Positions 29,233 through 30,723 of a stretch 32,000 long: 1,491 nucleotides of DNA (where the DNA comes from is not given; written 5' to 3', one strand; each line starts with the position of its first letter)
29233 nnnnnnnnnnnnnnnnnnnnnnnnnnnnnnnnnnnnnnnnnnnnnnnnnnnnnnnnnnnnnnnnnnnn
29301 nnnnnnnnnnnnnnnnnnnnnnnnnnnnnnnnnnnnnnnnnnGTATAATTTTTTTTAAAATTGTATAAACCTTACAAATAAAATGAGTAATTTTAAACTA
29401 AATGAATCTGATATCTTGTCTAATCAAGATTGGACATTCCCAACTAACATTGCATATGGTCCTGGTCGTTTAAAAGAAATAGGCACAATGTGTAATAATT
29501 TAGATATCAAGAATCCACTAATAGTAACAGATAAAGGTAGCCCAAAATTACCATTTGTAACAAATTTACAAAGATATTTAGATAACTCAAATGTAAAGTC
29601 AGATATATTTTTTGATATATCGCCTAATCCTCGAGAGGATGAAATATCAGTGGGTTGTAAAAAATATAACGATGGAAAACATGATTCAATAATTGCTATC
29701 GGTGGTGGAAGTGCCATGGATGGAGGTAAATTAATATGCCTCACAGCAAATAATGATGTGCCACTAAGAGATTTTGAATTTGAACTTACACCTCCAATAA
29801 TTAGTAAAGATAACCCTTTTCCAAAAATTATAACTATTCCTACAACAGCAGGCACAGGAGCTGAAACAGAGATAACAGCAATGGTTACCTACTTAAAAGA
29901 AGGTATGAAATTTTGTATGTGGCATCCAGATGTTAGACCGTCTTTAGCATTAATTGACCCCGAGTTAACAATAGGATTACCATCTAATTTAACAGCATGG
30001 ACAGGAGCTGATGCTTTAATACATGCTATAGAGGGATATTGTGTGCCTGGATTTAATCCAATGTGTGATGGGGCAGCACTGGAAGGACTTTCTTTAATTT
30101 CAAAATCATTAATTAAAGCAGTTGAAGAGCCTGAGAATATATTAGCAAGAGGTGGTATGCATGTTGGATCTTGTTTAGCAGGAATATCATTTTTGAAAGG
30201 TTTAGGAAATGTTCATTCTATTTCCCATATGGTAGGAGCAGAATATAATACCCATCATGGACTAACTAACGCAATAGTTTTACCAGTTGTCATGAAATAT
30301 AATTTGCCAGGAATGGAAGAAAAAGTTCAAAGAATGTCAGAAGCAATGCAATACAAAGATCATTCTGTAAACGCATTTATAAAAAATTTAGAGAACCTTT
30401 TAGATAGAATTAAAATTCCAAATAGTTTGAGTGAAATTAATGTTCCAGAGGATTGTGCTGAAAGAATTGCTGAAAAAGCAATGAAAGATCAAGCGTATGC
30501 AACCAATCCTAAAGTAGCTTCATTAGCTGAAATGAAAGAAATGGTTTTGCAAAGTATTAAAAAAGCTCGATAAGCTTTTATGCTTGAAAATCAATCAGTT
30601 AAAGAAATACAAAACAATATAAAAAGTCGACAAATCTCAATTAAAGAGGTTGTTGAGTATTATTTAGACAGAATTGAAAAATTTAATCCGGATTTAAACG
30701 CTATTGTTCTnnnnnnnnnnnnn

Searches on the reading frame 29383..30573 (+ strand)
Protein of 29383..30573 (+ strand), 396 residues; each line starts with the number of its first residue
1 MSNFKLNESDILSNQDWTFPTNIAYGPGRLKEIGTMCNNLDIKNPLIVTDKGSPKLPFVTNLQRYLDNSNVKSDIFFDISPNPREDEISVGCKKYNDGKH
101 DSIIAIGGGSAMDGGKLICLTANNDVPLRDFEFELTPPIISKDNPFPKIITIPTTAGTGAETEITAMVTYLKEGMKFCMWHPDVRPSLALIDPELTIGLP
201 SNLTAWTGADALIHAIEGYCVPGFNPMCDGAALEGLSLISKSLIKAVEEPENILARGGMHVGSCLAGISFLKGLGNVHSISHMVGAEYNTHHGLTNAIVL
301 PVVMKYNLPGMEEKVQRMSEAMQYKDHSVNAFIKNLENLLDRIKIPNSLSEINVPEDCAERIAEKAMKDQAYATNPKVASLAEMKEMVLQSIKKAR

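Call 46: search_protein_families(library=pfam, proteins=[window:29383-30573:+], max_evalue=0.00001)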
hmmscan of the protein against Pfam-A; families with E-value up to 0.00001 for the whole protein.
window:29383-30573:+ (396 aa): 3 families
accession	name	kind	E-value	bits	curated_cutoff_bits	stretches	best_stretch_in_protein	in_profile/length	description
PF25137.1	ADH_Fe_C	-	5.5e-48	163.7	27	1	204-388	1-190/194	Fe-containing alcohol dehydrogenase family, C-terminal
PF00465.25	Fe-ADH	-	1.2e-40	139.3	31.3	1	20-193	1-168/168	Iron-containing alcohol dehydrogenase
PF13685.12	Fe-ADH_2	-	4.5e-08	33.7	28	1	26-123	3-98/149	Iron-containing alcohol dehydrogenase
